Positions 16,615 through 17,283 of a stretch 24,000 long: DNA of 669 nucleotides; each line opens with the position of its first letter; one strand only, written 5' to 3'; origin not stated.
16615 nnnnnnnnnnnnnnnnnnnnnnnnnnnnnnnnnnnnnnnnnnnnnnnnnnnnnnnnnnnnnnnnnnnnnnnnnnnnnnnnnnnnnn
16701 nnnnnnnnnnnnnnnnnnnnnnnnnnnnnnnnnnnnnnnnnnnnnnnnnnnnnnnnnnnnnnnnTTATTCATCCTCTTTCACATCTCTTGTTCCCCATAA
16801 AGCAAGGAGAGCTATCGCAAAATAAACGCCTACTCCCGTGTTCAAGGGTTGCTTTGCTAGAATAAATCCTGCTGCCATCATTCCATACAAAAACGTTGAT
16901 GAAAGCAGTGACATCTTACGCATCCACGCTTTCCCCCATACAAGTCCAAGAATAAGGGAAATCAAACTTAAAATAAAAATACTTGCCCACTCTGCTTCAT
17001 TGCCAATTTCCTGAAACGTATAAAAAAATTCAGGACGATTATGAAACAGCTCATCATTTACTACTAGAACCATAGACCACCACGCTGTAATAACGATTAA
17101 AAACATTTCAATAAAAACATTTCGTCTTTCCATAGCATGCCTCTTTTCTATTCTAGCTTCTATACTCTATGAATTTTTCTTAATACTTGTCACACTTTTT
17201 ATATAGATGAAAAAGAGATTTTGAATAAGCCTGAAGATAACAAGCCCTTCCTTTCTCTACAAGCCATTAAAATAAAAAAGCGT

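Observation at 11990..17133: Seven-gene operon: an orphan LanFEG-LanRK-type peptide-immunity module preceded by two uncharacterised small proteins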

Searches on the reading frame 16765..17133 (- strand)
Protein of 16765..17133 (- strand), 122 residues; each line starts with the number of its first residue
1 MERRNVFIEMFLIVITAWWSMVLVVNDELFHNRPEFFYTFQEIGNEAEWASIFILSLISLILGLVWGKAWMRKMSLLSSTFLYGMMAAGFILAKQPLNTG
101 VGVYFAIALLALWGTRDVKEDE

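Call 3: search_protein_families(library=ncbifam, proteins=[window:16765-17133:-], max_evalue=0.01)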
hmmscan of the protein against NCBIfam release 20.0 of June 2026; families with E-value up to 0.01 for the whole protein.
window:16765-17133:- (122 aa): 0 families

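Call 4: search_protein_families(library=pfam, proteins=[window:16765-17133:-], max_evalue=0.01)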
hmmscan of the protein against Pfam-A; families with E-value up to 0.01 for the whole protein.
window:16765-17133:- (122 aa): 0 families

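Call 9: search_protein_families(library=phrogs, proteins=[window:16765-17133:-], max_evalue=1)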
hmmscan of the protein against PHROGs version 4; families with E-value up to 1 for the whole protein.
window:16765-17133:- (122 aa): 1 family
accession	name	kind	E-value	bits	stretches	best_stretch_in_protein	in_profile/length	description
phrog_8980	-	unknown function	0.00017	22.5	1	8-110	26-126/150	-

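Call 10: search_protein_families(library=ncbifam, proteins=[window:16765-17133:-], max_evalue=10)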
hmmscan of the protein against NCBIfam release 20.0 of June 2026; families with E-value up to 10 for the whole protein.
window:16765-17133:- (122 aa): 1 family
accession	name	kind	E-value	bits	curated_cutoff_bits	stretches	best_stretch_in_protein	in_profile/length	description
NF005024.0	PRK06433.1-4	equivalog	0.052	13.8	101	1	63-111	27-75/89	NADH dehydrogenase subunit J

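Call 11: find_homologous_proteins(query=window:16765-17133:-, max_evalue=0.001)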
Query window:16765-17133:- (122 aa): 2 proteins with E <= 0.001 among 27 candidates.
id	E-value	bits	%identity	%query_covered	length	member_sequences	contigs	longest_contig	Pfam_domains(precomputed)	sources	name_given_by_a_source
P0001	1.1e-69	250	94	100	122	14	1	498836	-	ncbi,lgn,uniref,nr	ncbi:hypothetical protein [Priestia endophytica]|uniref:hypothetical protein n=1 Tax=Priestia endoph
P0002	6.4e-45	170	61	100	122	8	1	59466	-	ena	-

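Call 15: find_encoding_contigs(protein=P0002, flank=10000, max_places=4)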
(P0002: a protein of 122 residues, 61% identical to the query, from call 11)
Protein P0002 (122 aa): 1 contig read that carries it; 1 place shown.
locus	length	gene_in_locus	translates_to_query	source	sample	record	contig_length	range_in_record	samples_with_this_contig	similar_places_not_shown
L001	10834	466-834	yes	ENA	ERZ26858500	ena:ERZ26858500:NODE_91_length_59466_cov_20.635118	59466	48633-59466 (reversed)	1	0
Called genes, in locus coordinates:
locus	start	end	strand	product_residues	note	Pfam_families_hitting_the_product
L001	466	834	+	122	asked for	-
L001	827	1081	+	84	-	-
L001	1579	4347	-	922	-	PF00133:tRNA-synt_1, PF09334:tRNA-synt_1g, PF13603:tRNA-synt_1_2 (weak), PF01406:tRNA-synt_1e (weak), PF08264:Anticodon_1, PF06827:zf-FPG_IleRS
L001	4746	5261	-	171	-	PF05103:DivIVA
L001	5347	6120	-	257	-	PF21278:YlmH_1st (weak), PF17774:YlmH_RBD, PF01479:S4 (weak)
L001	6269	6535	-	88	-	PF02325:CCB3_YggT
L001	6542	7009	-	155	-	PF04472:SepF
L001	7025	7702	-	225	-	PF01168:Ala_racemase_N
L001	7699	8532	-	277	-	PF02578:Cu-oxidase_4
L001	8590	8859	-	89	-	PF05239:PRC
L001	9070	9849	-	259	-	PF04542:Sigma70_r2, PF04539:Sigma70_r3, PF01381:HTH_3 (faint), PF04545:Sigma70_r4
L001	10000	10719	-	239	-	PF04542:Sigma70_r2, PF04545:Sigma70_r4, PF01381:HTH_3 (weak)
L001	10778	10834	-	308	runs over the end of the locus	PF03419:Peptidase_U4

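Call 18: find_related_loci(query=A1, collection=genome_contigs, flank=10000)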
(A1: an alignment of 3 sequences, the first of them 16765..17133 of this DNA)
Query A1 (122 aa) in genome_contigs; peptide patterns used: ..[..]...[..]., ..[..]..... (x = any residue, [..] = any of these).
113 stretches matched a pattern; 3 encode a relative of the query (tblastn E <= 1e-3); 3 distinct loci.
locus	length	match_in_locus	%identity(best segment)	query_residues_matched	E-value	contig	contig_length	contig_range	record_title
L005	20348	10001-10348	95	1-116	3e-63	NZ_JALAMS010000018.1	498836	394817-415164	Priestia endophytica strain N12A3 contig_0000018, whole genome shotgun sequence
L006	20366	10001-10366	61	1-122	7e-46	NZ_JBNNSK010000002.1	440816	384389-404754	Peribacillus sp. NPDC097675 NPDC097675_268_D6.ctg-0002, whole genome shotgun sequence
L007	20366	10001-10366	61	1-122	7e-46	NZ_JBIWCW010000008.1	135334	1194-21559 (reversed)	Peribacillus sp. NPDC097295 NPDC097295_222_D11.ctg-0008, whole genome shotgun sequence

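Call 23: search_protein_representatives(alignment_id=A1)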
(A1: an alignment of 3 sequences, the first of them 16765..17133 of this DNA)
Query: 3 sequences, 122 profile positions. Proteins with E-value up to 0.001 (for the whole library): 39; up to 1e-10: 16; up to 1e-30: 1. The best 39 are listed.
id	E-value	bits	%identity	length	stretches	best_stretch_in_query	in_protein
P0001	8.8e-71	252.3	-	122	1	1-122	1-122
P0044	7.5e-24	100.7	-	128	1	7-119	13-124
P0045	1.7e-21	93.2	-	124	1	11-120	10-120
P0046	1.8e-21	93.0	-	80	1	45-120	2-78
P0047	2.1e-20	89.6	-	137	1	8-119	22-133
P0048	1.1e-19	87.2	-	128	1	7-119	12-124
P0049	4.1e-19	85.4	-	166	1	6-118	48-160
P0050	6.4e-18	81.6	-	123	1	6-120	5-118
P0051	2.2e-17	79.8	-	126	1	8-121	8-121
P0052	2.6e-17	79.6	-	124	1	13-121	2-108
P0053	1.9e-16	76.8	-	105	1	21-119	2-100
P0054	1.9e-15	73.6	-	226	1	8-119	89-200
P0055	5.6e-15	72.1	-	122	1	8-119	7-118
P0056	8.6e-15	71.5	-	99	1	30-119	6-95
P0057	5.5e-12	62.4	-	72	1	52-121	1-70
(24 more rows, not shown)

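Call 36: find_encoding_contigs(protein=P0044, flank=6000, max_places=2)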
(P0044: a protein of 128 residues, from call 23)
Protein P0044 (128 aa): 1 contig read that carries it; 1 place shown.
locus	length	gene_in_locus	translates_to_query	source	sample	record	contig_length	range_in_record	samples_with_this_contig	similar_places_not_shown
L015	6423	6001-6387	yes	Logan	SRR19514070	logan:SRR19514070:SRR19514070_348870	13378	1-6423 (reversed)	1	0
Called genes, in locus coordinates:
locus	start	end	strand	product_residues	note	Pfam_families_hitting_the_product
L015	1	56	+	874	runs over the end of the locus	PF10145:PhageMin_Tail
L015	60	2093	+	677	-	-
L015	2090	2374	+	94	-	-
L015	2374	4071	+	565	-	PF12708:Pect-lyase_RHGA_epim, PF05048:NosD (weak), PF13229:Beta_helix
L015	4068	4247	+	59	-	-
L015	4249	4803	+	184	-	-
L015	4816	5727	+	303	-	-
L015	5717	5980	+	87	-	-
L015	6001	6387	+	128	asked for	-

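Call 37: find_encoding_contigs(protein=P0049, flank=6000, max_places=2)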
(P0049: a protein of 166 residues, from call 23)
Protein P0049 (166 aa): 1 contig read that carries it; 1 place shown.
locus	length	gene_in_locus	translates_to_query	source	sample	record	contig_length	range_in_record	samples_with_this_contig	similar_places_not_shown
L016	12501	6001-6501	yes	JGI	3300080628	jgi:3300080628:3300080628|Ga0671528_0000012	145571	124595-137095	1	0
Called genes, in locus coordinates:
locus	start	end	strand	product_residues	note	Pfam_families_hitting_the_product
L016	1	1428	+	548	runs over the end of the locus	PF05876:GpA_ATPase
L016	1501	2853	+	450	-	PF04542:Sigma70_r2, PF01381:HTH_3 (faint), PF08281:Sigma70_r4_2 (faint), PF13384:HTH_23 (faint)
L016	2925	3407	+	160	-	-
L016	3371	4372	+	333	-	PF01368:DHH (weak)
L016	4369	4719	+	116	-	PF01751:Toprim (weak)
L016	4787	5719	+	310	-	PF06414:Zeta_toxin, PF13671:AAA_33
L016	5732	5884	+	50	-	-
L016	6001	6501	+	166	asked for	-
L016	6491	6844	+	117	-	-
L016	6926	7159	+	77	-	-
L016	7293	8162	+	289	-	PF10979:DUF2786, PF23771:DUF7168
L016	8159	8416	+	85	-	-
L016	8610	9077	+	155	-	-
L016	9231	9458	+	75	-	-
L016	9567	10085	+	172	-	PF19474:DUF6011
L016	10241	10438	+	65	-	-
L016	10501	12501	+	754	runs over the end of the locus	PF26856:Phage_SPO1_gp51 (weak), PF00176:SNF2-rel_dom, PF00270:DEAD, PF04851:ResIII, PF00271:Helicase_C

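Call 40: search_protein_families(library=phrogs, alignment_id=A3, max_evalue=0.001)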
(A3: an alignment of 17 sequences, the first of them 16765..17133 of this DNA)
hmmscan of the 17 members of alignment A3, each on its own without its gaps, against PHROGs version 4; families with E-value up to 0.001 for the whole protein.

A. member 1, window:16765-17133:- (122 aa): 1 family
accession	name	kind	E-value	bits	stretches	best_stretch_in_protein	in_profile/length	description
phrog_8980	-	unknown function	0.00017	22.5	1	8-110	26-126/150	-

B. families by the number of members that match (of 17 scanned): 2 families
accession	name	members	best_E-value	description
phrog_8980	-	16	1.8e-12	-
phrog_2272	-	1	0.00077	-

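Call 41: search_dna_similar(query=window:16765-17133:-, collection=phages, mode=protein, max_evalue=0.01, max_rows=20)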
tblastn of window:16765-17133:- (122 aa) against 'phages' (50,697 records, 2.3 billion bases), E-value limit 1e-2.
No match.

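Call 43: search_dna_similar(query=P0044, collection=phages, mode=protein, max_evalue=0.01, max_rows=20)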
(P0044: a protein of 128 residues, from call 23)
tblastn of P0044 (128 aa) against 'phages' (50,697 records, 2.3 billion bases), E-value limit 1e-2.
Records with a match: 1; places in all: 1; records where one place covers at least 80% of the query: 1.
Best place of each record, by identity: <60% 1.
By first word of the organism name: Bacillus 1.
By host as written in the record: Bacillus sp. ET1 1.
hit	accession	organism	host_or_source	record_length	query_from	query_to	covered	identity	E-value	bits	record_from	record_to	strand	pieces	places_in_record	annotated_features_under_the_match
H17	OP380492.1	Bacillus phage Nachito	Bacillus sp. ET1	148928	2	123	95%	31.5%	2e-6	51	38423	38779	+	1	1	membrane protein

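Call 45: get_annotated_region(hit=H17, flank=4000)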
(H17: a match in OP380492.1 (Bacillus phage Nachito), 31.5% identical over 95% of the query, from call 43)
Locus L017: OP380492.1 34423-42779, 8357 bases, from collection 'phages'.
description: Bacillus phage Nachito, complete genome.
organism: Bacillus phage Nachito (NCBI taxid 2982875)
taxonomy: Viruses; Duplodnaviria; Heunggongvirae; Uroviricota; Caudoviricetes; Herelleviridae; Spounavirinae
host: Bacillus sp. ET1; source: soil; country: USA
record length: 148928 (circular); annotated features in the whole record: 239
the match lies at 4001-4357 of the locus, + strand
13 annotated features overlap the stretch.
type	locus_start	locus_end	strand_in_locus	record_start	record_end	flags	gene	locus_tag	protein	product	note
CDS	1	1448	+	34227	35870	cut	-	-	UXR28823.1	terminase large subunit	-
CDS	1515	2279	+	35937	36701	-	-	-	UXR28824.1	RNA polymerase sigma factor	-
CDS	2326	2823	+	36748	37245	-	-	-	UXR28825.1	triphosphate tunnel metalloenzyme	-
CDS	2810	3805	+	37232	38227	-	-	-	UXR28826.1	DHH family phosphoesterase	-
CDS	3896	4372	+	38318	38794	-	-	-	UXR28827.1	membrane protein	-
CDS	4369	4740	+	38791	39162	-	-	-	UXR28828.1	membrane protein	-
CDS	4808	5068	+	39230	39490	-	-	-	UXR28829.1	hypothetical protein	-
CDS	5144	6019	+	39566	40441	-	-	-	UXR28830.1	hypothetical protein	-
CDS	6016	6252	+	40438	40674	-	-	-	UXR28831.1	hypothetical protein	-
CDS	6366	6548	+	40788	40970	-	-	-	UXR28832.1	hypothetical protein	-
CDS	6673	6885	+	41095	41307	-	-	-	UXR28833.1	hypothetical protein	-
CDS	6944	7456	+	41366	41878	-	-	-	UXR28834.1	hypothetical protein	-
CDS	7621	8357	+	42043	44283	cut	-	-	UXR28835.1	helicase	-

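Call 75: predict_structure(alignment_id=A3)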
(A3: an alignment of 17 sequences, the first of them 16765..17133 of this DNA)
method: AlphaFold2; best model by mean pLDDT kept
length: 122 residues; sequences in the alignment: 17
mean_pLDDT: 92.3   pTM: 0.85
mean pLDDT of the five models: 92.3, 91.5, 91.4, 91.1, 90.9
residues with pLDDT >= 90: 100; 70-90: 16; 50-70: 5; < 50: 1
segments of 3 or more residues with pLDDT < 50: none
pLDDT, mean of each block of 10 residues (from residue 1): 78 98 95 90 95 98 92 97 97 89 97 90 56
secondary structure, 60 per line:
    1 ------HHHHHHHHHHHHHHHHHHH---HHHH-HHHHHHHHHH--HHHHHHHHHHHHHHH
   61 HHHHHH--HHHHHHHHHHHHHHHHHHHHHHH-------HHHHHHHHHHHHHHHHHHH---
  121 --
elements in order: H7-25 H29-32 H34-43 H46-66 H69-91 H99-117

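Call 78: fold_search(model_id=the predicted structure, library=pdb)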
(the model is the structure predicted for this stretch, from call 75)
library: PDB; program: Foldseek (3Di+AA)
matches with E <= 10: 148; with E <= 0.001: 0
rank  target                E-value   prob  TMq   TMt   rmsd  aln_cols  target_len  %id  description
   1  1rj1                  6.3e-01  0.93  0.55  0.48   4.2       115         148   15  Crystal Structure of a Cell Wall Invertase Inhibitor from Tobacco (released 2004-02-03)
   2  2rld_C                6.6e-01  0.85  0.51  0.53   5.1       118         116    6  CRYSTAL STRUCTURE OF A PROTEIN WITH UNKNOWN FUNCTION FROM S23 RIBOSOMAL PROTEIN FAMILY (BT_0352) FROM BACTEROIDES THET (released 2007-10-30)
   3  1rj4_B                6.6e-01  0.84  0.54  0.47   5.6       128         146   14  Structure of a Cell Wall Invertase Inhibitor from Tobacco in Complex with Cd2+ (released 2004-02-03)
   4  1yo7_A                7.7e-01  0.66  0.40  0.40   6.1       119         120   13  Re-engineering topology of the homodimeric ROP protein into a single-chain 4-helix bundle (released 2005-02-15)
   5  2cj8_B                8.9e-01  0.84  0.55  0.48   5.4       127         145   15  Crystal Structure of a Cell Wall Invertase Inhibitor from Tobacco (pH 9.5) (released 2006-04-03)
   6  8y81_B                9.9e-01  0.72  0.46  0.38   9.6       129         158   15  Structure of the ige-fc bound to its high affinity receptor fc(epsilon)ri (released 2024-07-10)
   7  1rj4_A                1.1e+00  0.84  0.55  0.47   4.3       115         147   16  Structure of a Cell Wall Invertase Inhibitor from Tobacco in Complex with Cd2+ (released 2004-02-03)
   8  2rld_A                1.1e+00  0.69  0.50  0.53   5.3       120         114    6  CRYSTAL STRUCTURE OF A PROTEIN WITH UNKNOWN FUNCTION FROM S23 RIBOSOMAL PROTEIN FAMILY (BT_0352) FROM BACTEROIDES THET (released 2007-10-30)
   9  7jpv_E                1.1e+00  0.47  0.42  0.39   5.4       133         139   15  Rabbit Cav1.1 in the presence of 1 micromolar (S)-(-)-Bay K8644 in nanodiscs at 3.4 Angstrom resolution (released 2020-11-18)
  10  2cj7                  1.3e+00  0.77  0.54  0.48   4.4       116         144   13  Crystal Structure of a Cell Wall Invertase Inhibitor from Tobacco (pH 9.0) (released 2006-04-03)
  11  8ub7_B                1.4e+00  0.33  0.42  0.42   7.1       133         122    9  Diversity-generating retroelement (DGR) ribonucleoprotein reverse transcriptase - Active state (N-occupied) (released 2024-10-23)
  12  1jv6                  1.4e+00  0.09  0.22  0.16  13.3       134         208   13  BACTERIORHODOPSIN D85S/F219L DOUBLE MUTANT AT 2.00 ANGSTROM RESOLUTION (released 2001-10-31)
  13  1x8z_C                1.5e+00  0.85  0.58  0.49   4.1       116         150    8  Crystal structure of a pectin methylesterase inhibitor from Arabidopsis thaliana (released 2004-12-28)
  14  1x90_A                1.5e+00  0.63  0.48  0.41   9.7       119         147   10  Crystal structure of mutant form B of a pectin methylesterase inhibitor from Arabidopsis (released 2004-12-28)
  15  1x8z_A                1.5e+00  0.63  0.47  0.39   8.3       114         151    9  Crystal structure of a pectin methylesterase inhibitor from Arabidopsis thaliana (released 2004-12-28)
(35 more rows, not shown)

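Call 80: fold_search(model_id=the predicted structure, library=viral)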
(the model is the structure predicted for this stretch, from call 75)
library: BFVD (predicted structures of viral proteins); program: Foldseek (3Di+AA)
matches with E <= 10: 225; with E <= 0.001: 0
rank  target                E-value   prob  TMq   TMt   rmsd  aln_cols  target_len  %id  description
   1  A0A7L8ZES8            4.9e-03  1.00  0.82  0.71   1.5       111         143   17  (no name in the UniProt tables at hand)
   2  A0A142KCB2            3.2e-02  1.00  0.69  0.58   3.7       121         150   15  Uncharacterized protein [Gordonia phage Benczkowski14]
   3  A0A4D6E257            4.8e-02  1.00  0.61  0.52   5.3       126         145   16  Membrane protein [Gordonia phage GodonK]
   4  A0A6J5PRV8            5.1e-02  1.00  0.73  0.59   2.8       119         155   18  Uncharacterized protein [uncultured Caudovirales phage]
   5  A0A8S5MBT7            6.8e-02  1.00  0.74  0.67   3.2       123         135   14  Uncharacterized protein [Podoviridae sp. ct53O25]
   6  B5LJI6                1.3e-01  1.00  0.60  0.52   4.9       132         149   14  Uncharacterized protein [Mycobacterium phage Myrna]
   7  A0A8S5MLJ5            1.4e-01  0.99  0.47  0.46   5.2       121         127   16  Uncharacterized protein [Podoviridae sp. ctlpi2]
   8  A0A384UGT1            1.5e-01  1.00  0.75  0.68   2.5       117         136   11  (no name in the UniProt tables at hand)
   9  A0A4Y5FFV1            1.8e-01  0.99  0.58  0.57   4.8       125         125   14  (no name in the UniProt tables at hand)
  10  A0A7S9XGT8            1.9e-01  1.00  0.72  0.56   3.1       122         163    8  (no name in the UniProt tables at hand)
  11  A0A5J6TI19            1.9e-01  1.00  0.74  0.67   4.5       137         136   14  Membrane protein [Mycobacterium phage IdentityCrisis]
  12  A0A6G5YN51            2.0e-01  1.00  0.59  0.52   4.9       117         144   13  (no name in the UniProt tables at hand)
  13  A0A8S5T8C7            2.0e-01  0.95  0.50  0.44   6.5       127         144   15  Uncharacterized protein [Podoviridae sp. ctU557]
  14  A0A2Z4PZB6            2.2e-01  0.92  0.52  0.45   6.0       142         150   14  (no name in the UniProt tables at hand)
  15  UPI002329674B         2.5e-01  1.00  0.72  0.66   3.1       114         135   11  (no name look-up for this kind of identifier)
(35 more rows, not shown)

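Call 85: search_protein_families(library=pfam, proteins=[L017:4369-4740:+, L016:6491-6844:+, L017:3896-4372:+], max_evalue=1)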
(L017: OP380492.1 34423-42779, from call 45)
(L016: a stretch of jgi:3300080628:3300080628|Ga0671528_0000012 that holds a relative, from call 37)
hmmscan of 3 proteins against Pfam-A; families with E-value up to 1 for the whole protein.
L017:4369-4740:+ (123 aa): 58 families (the best 25 are shown)
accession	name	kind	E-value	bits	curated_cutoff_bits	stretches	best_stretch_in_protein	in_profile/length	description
PF05478.16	Prominin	-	0.0015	17.2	34.3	1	5-93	625-719/799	Prominin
PF04426.17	Bul1_C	-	0.0031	17.4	24.2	1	26-89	78-139/272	Bul1 C terminus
PF09787.14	Golgin_A5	-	0.0046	17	31.7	1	10-94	66-150/305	Golgin subfamily A member 5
PF14362.11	DUF4407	-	0.007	16.1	31.3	1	10-71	189-250/297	Domain of unknown function (DUF4407)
PF14712.11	Snapin_Pallidin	-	0.012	16.5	29.6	1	9-68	10-72/89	Snapin/Pallidin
PF03938.19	OmpH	-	0.013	16.2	32.4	1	15-102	22-117/141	Outer membrane protein (OmpH-like)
PF05884.17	ZYG-11_interact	-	0.016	15.1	25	1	5-116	28-124/295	Interactor of ZYG-11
PF05700.16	BCAS2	-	0.019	15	24.5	1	10-83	128-201/206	Breast carcinoma amplified sequence 2 (BCAS2)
PF03670.18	UPF0184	-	0.02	15.7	21.5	1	43-86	28-71/83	Uncharacterised protein family (UPF0184)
PF17078.10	SHE3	-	0.02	15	30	1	11-87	65-133/228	SWI5-dependent HO expression protein 3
PF25450.1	Rab11-FIP3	-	0.021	15.5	31.9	1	5-67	54-119/125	Rab11-FIP3-like domain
PF11802.13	CENP-K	-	0.022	14.7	27.2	1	12-91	115-191/263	Centromere-associated protein K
PF10073.14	GapR_DNA-bd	-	0.027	14.5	22.6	1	12-36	10-34/72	GapR-like, DNA-binding domain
PF23005.1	DUF7032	-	0.029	14.6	27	0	9-30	27-48/115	Domain of unknown function (DUF7032)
PF12259.13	Baculo_F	-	0.031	13.3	24.1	1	10-69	178-237/609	Baculovirus F protein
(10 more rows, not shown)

L016:6491-6844:+ (117 aa): 16 families
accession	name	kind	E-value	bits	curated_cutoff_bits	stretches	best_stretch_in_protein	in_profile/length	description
PF13851.11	GAS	-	4e-05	23.5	32.3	1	7-95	58-145/200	Growth-arrest specific micro-tubule binding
PF25450.1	Rab11-FIP3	-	0.0013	19.4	31.9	1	34-90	53-109/125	Rab11-FIP3-like domain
PF05531.17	NPV_P10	-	0.034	15.1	29.8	1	32-69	15-52/75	Nucleopolyhedrovirus P10 protein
PF11932.13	DUF3450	-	0.038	13.7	32.6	1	11-83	20-92/241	Protein of unknown function (DUF3450)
PF23991.1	DUF7310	-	0.057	14.3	40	1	8-53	1-48/83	Coiled-coil region of unknown function (DUF7310)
PF05377.16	FlaC_arch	-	0.061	14.2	27.8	1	31-69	3-41/55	Flagella accessory protein C (FlaC)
PF07889.17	DUF1664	-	0.07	13.6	34.6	1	1-85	39-123/124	Protein of unknown function (DUF1664)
PF10158.14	LOH1CR12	-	0.075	13.6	24.7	1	8-55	54-100/131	Tumour suppressor protein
PF10046.14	BLOC1_2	-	0.078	13.8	33.4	1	10-68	34-91/96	Biogenesis of lysosome-related organelles complex-1 subunit 2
PF05478.16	Prominin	-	0.083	11.4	34.3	1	13-88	648-720/799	Prominin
PF06419.17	COG6_N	-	0.089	13.4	27.4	1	20-78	25-83/114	Conserved oligomeric complex COG6, N-terminal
PF06103.16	DUF948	-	0.1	13.2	37.2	1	5-55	35-85/89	Bacterial protein of unknown function (DUF948)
PF11727.13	ISG65-75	-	0.19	11.3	25.1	1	11-90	72-152/281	Invariant surface glycoprotein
PF14523.12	Syntaxin_2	-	0.2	12.1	26.5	1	3-59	7-65/134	Syntaxin-like protein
PF16043.11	DUF4795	-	0.36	10.6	34.8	1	43-88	8-53/208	Domain of unknown function (DUF4795)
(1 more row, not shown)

L017:3896-4372:+ (158 aa): 1 family
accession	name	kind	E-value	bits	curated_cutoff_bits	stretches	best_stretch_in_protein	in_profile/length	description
PF20990.2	DUF2207_C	-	0.49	10.5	33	0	4-123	101-164/247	Predicted membrane protein (DUF2207) C-terminal domain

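Call 86: search_protein_families(library=padloc, proteins=[window:16765-17133:-], max_evalue=0.01)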
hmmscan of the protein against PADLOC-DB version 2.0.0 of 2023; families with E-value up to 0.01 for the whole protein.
window:16765-17133:- (122 aa): 0 families
